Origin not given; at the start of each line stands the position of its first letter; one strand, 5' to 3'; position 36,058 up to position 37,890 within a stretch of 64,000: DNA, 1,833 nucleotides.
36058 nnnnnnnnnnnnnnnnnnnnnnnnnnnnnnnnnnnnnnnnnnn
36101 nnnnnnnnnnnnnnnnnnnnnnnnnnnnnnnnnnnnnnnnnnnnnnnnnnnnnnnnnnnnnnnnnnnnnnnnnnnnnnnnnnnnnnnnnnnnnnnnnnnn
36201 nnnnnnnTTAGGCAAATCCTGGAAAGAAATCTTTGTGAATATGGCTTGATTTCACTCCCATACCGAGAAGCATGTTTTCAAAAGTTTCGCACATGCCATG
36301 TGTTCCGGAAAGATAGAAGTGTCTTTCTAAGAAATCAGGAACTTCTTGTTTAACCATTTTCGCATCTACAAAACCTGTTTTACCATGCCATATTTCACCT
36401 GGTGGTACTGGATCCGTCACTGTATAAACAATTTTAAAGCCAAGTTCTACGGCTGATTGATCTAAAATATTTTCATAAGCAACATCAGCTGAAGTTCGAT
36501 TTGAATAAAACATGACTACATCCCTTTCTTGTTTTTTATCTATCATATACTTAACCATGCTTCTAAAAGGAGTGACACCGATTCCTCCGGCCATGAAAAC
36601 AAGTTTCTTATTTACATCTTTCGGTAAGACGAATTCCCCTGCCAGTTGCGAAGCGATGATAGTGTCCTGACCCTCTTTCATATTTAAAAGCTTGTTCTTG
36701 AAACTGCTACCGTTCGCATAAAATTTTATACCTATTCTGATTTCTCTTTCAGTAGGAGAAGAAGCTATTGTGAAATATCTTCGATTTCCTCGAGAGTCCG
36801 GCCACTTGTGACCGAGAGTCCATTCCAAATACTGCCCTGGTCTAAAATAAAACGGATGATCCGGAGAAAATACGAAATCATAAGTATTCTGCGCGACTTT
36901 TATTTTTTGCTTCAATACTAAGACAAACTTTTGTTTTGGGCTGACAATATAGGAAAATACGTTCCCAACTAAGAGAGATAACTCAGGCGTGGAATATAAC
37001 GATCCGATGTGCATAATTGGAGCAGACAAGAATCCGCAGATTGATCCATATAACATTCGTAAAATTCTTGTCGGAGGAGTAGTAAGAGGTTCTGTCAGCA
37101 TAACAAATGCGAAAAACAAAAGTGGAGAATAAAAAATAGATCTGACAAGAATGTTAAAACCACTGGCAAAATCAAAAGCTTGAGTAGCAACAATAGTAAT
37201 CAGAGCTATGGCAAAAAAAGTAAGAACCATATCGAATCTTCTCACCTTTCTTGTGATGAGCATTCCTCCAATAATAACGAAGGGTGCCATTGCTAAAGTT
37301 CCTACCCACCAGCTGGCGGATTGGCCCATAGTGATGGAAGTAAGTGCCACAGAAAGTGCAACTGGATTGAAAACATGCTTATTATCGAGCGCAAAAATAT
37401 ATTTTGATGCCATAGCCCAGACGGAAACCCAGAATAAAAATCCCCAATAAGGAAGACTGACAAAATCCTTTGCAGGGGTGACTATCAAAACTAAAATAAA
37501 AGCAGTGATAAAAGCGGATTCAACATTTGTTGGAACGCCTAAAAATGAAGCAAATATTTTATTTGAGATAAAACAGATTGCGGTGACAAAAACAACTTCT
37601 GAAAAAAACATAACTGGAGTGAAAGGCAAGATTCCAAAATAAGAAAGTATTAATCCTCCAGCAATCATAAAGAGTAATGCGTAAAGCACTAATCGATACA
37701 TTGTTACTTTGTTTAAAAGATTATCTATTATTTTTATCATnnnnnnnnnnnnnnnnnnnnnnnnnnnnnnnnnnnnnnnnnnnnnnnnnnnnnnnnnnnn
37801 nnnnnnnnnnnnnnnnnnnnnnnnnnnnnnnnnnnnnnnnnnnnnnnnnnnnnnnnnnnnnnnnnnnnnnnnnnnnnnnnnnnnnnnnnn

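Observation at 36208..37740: Unusual membrane-embedded NAD(P)H:flavin oxidoreductase fusion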

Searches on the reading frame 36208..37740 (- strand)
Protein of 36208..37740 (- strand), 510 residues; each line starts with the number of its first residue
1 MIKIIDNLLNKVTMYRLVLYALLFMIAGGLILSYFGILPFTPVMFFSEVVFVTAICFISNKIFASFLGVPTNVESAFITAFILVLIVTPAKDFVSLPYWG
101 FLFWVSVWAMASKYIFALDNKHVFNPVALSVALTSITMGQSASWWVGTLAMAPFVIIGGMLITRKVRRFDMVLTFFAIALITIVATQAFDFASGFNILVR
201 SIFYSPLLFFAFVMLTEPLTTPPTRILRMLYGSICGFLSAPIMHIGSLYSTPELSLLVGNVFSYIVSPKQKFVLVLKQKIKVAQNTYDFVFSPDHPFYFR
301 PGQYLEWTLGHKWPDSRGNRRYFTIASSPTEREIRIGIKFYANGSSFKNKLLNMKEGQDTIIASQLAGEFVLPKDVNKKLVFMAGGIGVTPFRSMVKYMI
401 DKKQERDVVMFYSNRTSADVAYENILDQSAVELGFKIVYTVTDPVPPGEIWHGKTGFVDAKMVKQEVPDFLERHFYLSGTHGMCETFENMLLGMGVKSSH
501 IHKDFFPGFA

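Call 3: search_protein_families(library=pfam, proteins=[window:36208-37740:-], max_evalue=0.1)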
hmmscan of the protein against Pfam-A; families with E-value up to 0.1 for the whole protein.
window:36208-37740:- (510 aa): 5 families
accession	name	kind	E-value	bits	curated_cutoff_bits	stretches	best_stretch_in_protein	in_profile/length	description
PF00175.26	NAD_binding_1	-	2.6e-16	60.6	22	1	382-486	1-106/109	Oxidoreductase NAD-binding domain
PF03116.20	NQR2_RnfD_RnfE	-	1.3e-07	31.7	27.7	1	154-265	178-285/296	NQR2, RnfD, RnfE family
PF00970.30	FAD_binding_6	-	0.0021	18.8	21.1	1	275-358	3-86/99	Oxidoreductase FAD-binding domain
PF08030.17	NAD_binding_6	-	0.015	15.8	22.2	1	379-412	3-41/156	Ferric reductase NAD binding domain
PF22290.1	DmmA-like_N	-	0.094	13.6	33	0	362-430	3-68/124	Dimethylamine monooxygenase subunit DmmA-like, N-terminal domain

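Call 4: search_protein_families(library=ncbifam, proteins=[window:36208-37740:-], max_evalue=0.1)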
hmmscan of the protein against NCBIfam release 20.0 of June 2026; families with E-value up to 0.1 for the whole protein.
window:36208-37740:- (510 aa): 25 families
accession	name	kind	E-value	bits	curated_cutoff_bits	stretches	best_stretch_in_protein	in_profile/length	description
NF058606.1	GlBtMonoRdsGbcB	equivalog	3.7e-27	95.2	500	1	279-506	21-247/362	glycine betaine monooxygenase reductase subunit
NF009805.0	PRK13289.1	equivalog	4e-26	91.9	432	1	276-506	159-392/399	NO-inducible flavohemoprotein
NF005963.0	PRK08051.1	equivalog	1.4e-22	80.1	230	1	281-506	13-230/233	NAD(P)H-flavin reductase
TIGR02160.1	PA_CoA_Oxy5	hypoth_equivalog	1.6e-17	63.4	420.8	1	296-506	30-241/352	1,2-phenylacetyl-CoA epoxidase subunit PaaE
NF040810.1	BenC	equivalog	3.7e-16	59.2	430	1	286-505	119-329/333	benzoate 1,2-dioxygenase electron transfer component BenC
NF007964.0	PRK10684.1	equivalog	6.1e-16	58.3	383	1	297-506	34-237/333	NADH oxidoreductase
TIGR01941.1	nqrF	equivalog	2.9e-15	56.1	295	1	345-506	243-403/405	NADH:ubiquinone reductase (Na(+)-transporting) subunit F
NF008822.0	PRK11872.1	equivalog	6.8e-15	54.9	402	1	297-504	135-333/341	anthranilate 1,2-dioxygenase electron transfer component AntC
NF052252.1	flav_redu_LuxG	exception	8.2e-14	51.3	340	1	281-504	10-227/232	flavin mononucleotide reductase LuxG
NF045803.1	MethMoxFADbindMmoC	equivalog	1.6e-13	50.2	500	1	296-504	137-338/343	aromatic/alkene monooxygenase hydroxylase FAD-binding subunit MmoC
NF040830.1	sulfhyd_ShyC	equivalog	2.2e-10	40.2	600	1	296-424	36-155/288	NAD(P)-dependent hydrogenase/sulfhydrogenase 2 subunit gamma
NF006220.0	PRK08345.1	subfamily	5e-08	32.5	395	1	297-445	41-183/294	cytochrome-c3 hydrogenase subunit gamma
NF000796.0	PRK00054.1-1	equivalog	1.6e-07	30.8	224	1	275-432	7-142/254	dihydroorotate dehydrogenase electron transfer subunit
TIGR02911.1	sulfite_red_B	equivalog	5.8e-07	28.9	288.6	1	346-502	68-220/261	anaerobic sulfite reductase subunit AsrB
NF045929.1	FNRPetHCyano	equivalog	1.1e-06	27.7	600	1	351-404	229-282/411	ferredoxin--NADP reductase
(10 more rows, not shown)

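Call 6: search_solved_structures(query=window:36208-37740:-, max_evalue=1, show_alignments=0)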
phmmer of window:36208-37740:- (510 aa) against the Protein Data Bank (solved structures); distinct sequences matched with E-value up to 1: 87 (the best 60 are shown).
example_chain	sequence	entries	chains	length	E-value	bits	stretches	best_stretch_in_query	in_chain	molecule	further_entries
2eix_A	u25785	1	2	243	1.4e-10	43.8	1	272-467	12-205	NADH-cytochrome b5 reductase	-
7qu3_A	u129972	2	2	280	5.7e-10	41.7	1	349-508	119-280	Na(+)-translocating NADH-quinone reductase subunit F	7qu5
4u9u_A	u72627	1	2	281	5.9e-10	41.7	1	352-508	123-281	Na(+)-translocating NADH-quinone reductase subunit F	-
8ad4_A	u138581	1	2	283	6e-10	41.6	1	352-508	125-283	Na(+)-translocating NADH-quinone reductase subunit F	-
4uaj_A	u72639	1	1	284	6e-10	41.6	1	352-508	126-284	Na(+)-translocating NADH-quinone reductase subunit F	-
7xk3_F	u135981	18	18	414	8.3e-10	41.2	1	352-508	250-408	Na(+)-translocating NADH-quinone reductase subunit F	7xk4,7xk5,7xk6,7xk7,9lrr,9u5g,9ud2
8a1t_F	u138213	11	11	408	1.3e-09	40.5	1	352-508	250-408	Na(+)-translocating NADH-quinone reductase subunit F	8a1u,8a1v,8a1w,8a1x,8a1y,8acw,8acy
1qfj_A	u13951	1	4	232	1.9e-09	40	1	284-489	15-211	PROTEIN (FLAVIN REDUCTASE)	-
8ad3_A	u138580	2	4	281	2.3e-09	39.7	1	352-504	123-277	Na(+)-translocating NADH-quinone reductase subunit F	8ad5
7qty_A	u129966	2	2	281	2.3e-09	39.7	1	352-508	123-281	Na(+)-translocating NADH-quinone reductase subunit F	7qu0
3ozu_A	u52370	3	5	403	8.1e-09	37.9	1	297-506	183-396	Flavohemoprotein | Flavohemoglobin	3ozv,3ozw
6o0a_A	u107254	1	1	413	8.8e-09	37.8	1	270-443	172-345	Flavohemoglobin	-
1cqx_A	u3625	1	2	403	1.1e-08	37.5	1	297-506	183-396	FLAVOHEMOPROTEIN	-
2r6h_A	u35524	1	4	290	2.7e-08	36.2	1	349-504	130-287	NADH:ubiquinone oxidoreductase, Na translocating, F subunit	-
7c3a_A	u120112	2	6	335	5.1e-08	35.3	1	336-506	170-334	Ferredoxin reductase component of carbazole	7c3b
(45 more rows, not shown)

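Call 11: find_homologous_proteins(query=window:36208-37740:-, max_evalue=0.00001)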
Query window:36208-37740:- (510 aa): 7901 proteins with E <= 0.00001 among 8000 candidates; the best 120 are listed.
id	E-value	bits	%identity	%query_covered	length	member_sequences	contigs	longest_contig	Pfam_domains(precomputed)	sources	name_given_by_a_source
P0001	0.0e+0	1147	100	100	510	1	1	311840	PF00175.27,PF03116.21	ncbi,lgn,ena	-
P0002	4.7e-276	934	77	100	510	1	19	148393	PF00175.27,PF03116.21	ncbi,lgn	-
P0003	5.9e-262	888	73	100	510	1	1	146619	PF00175.27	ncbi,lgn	ncbi:MAG: oxidoreductase [Minisyncoccia bacterium]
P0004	8.1e-221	752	63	100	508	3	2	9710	PF00175.27,PF00970.31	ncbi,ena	-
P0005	5.2e-219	746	62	100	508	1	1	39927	PF00175.27,PF00970.31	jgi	jgi:glycine betaine catabolism B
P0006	1.8e-215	735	62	100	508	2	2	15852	PF00175.27,PF03116.21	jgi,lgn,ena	-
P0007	3.9e-209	714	60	100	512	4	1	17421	PF00175.27,PF03116.21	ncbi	ncbi:MAG TPA: RnfABCDGE type electron transport complex subunit D [Candidatus Paceibacterota bacteri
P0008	2.3e-208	711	62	95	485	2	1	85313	PF00175.27,PF03116.21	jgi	jgi:ferredoxin-NADP reductase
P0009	1.4e-207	708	62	97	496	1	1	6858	PF00175.27,PF03116.21,PF00970.31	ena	-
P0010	2.3e-206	704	61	97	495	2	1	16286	PF00175.27,PF03116.21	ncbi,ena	-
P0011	5.4e-204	697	60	100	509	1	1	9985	PF00175.27,PF03116.21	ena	-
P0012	3.3e-203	694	58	100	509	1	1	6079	PF00175.27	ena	-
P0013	1.2e-202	692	60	100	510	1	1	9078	PF00175.27,PF00970.31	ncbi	ncbi:MAG: FAD-binding oxidoreductase [Candidatus Paceibacterota bacterium]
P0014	1.7e-192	659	57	100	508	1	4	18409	PF00175.27,PF03116.21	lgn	-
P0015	2.6e-192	658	57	100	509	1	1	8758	PF00175.27,PF03116.21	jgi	jgi:ferredoxin-NADP reductase/Na+-translocating ferredoxin:NAD+ oxidoreductase RnfD subunit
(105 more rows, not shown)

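Call 17: find_related_loci(query=A1, collection=genome_contigs, flank=6000)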
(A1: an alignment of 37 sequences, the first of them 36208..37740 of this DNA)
Query A1 (510 aa) in genome_contigs; peptide patterns used: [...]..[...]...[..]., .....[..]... (x = any residue, [..] = any of these).
600 stretches matched a pattern (row limit reached: there are more); 421 encode a relative of the query (tblastn E <= 1e-3); the best 80 are kept; 80 distinct loci.
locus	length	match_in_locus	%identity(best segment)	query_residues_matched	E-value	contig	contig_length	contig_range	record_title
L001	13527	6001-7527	57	1-510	0e+0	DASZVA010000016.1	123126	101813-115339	MAG TPA_asm: Candidatus Peribacteraceae bacterium isolate SMAG_U6119 k141_573465, whole genome shotgun sequence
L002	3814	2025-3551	53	1-510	0e+0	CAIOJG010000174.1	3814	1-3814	MAG: Candidatus Magasanikbacteria bacterium isolate AM_bin-3693 genome assembly, contig: bin-3693:174/190, whole genome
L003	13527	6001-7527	54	1-509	0e+0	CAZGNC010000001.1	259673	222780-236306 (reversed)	MAG TPA_asm: uncultured Candidatus Saccharibacteria bacterium isolate SRP292972_co1_17 genome assembly, contig: NODE_62_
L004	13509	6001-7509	54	1-509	0e+0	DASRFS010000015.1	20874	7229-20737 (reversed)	MAG TPA_asm: Patescibacteria group bacterium isolate SMAG_U10038 k141_1689002, whole genome shotgun sequence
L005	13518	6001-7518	53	1-510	2e-180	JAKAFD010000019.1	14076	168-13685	MAG: bacterium isolate WY1.bin77 NODE_6724_length_14076_cov_3.143093, whole genome shotgun sequence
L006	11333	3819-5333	52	1-509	1e-180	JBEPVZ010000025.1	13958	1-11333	MAG: Candidatus Daviesbacteria bacterium isolate 22E.vamb.044 NODE_3802_length_13958_cov_6.964900, whole genome shotgun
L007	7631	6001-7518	52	1-510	6e-176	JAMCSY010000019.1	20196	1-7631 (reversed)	MAG: Patescibacteria group bacterium isolate FK_Sedi_A_Bin.193 NODE_6037_length_20196_cov_13.1712, whole genome shotgun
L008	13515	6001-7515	50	1-509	3e-173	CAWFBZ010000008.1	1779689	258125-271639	MAG: uncultured Chloroflexia bacterium isolate MFD02416.bin.2.106 genome assembly, contig: contig_15582, whole genome sh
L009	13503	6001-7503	52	2-508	4e-173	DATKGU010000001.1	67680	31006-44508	MAG TPA_asm: Candidatus Paceibacterota bacterium isolate SMAG_U14559 k141_72001, whole genome shotgun sequence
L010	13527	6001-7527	51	1-510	7e-172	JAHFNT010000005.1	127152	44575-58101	MAG: Candidatus Nomurabacteria bacterium isolate nzgw487 NODE_108_length_127153_cov_5.038156, whole genome shotgun seque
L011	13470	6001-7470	52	2-510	1e-171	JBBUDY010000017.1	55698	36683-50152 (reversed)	MAG: Patescibacteria group bacterium isolate H32-bin018_1 H32_bin018_1_000000000017, whole genome shotgun sequence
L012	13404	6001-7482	51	1-509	4e-171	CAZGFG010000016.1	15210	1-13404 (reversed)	MAG TPA_asm: uncultured Gammaproteobacteria bacterium isolate binchicken_co125_1135 genome assembly, contig: NODE_7891_l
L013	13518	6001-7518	51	1-510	1e-170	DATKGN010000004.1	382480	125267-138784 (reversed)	MAG TPA_asm: Patescibacteria group bacterium isolate SMAG_U14552 k141_31954, whole genome shotgun sequence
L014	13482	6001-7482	50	2-510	3e-170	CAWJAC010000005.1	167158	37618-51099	MAG: Candidatus Zambryskibacteria bacterium isolate MFD03726.bin.2.15 genome assembly, contig: contig_71664, whole genom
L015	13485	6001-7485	50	1-509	6e-169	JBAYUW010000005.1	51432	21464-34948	MAG: Candidatus Paceibacterota bacterium isolate SO_2016_LW3_45 scaffold00970_LW162_2016, whole genome shotgun sequence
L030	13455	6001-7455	48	2-510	5e-157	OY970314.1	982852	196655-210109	MAG: Candidatus Woesebacteria bacterium isolate MFD01299.bin.c.5 genome assembly, chromosome: 1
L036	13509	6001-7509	48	1-510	2e-151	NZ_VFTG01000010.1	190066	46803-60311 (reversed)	Mesorhizobium sp. B4-1-3 contig_10, whole genome shotgun sequence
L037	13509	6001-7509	48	1-510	2e-150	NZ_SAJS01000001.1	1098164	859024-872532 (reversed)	MAG: Mesorhizobium sp. isolate N.Ca.ET.125.02.1 NODE_1_length_1098164_cov_53.696079, whole genome shotgun sequence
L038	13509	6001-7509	47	1-510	3e-147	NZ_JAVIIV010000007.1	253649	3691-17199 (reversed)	Mesorhizobium humile strain VK2B VK2B_NODE_7_length_253649_cov_19_814542_pilon, whole genome shotgun sequence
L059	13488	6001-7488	39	1-509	1e-115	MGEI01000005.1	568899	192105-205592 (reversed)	MAG: Candidatus Uhrbacteria bacterium RIFCSPLOWO2_01_FULL_47_17 rifcsplowo2_01_scaffold_74, whole genome shotgun sequenc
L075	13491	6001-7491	33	5-509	6e-85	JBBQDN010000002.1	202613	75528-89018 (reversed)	MAG: Candidatus Saccharimonadales bacterium isolate Co_metawrap_1166 Cmw_1166_k141_20452426_length_202613_cov_15.9997, w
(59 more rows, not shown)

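Call 27: predict_structure(alignment_id=A1)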
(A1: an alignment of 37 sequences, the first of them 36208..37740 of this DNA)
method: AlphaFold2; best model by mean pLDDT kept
length: 510 residues; sequences in the alignment: 37
mean_pLDDT: 84.9   pTM: 0.77
mean pLDDT of the five models: 84.9, 84.4, 84.3, 80.7, 79.6
residues with pLDDT >= 90: 199; 70-90: 261; 50-70: 41; < 50: 9
segments of 3 or more residues with pLDDT < 50: 246-250, 507-510
pLDDT, mean of each block of 10 residues (from residue 1): 70 79 93 91 93 93 76 80 87 86 89 71 76 69 75 90 82 91 86 85 80 74 82 87 54 77 80 91 93 88 84 74 88 90 80 90 82 94 93 96 96 92 95 96 82 90 96 93 88 96 63
secondary structure, 60 per line:
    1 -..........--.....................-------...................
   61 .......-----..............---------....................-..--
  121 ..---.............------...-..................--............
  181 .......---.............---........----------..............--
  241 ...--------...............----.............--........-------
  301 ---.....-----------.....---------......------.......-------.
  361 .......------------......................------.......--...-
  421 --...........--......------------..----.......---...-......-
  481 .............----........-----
elements in order: H2-11 H14-34 H42-67 H73-86 H96-115 H126-138 H149-166 H169-187 H191-203 H207-214 H225-238 H252-266 E271-283 E286-293 E304-308 E320-324 E334-339 H346-352 E360-367 E380-385 H386-401 E408-414 H423-433 E436-441 H460-466 E474-479 H481-493 E501-505

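Call 29: find_encoding_contigs(protein=window:36208-37740:-, flank=3000, max_places=3)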
Protein window:36208-37740:- (510 aa): no gene with exactly this product is on record in the collection.

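Call 31: list_cluster_members(proteins=[P0001, P0002, P0003])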
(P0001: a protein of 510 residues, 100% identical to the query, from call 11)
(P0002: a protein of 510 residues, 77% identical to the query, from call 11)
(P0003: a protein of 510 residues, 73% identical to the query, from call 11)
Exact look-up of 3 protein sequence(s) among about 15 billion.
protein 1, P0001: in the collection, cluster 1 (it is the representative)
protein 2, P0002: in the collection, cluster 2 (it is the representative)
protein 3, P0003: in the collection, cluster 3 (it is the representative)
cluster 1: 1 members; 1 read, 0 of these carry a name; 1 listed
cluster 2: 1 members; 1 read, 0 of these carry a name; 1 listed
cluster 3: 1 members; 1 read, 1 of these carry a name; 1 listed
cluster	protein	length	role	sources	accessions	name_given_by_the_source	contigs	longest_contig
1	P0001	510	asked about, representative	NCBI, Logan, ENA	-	-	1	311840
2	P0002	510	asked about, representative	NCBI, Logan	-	-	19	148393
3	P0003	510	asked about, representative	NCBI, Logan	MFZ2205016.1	MAG: oxidoreductase [Minisyncoccia bacterium]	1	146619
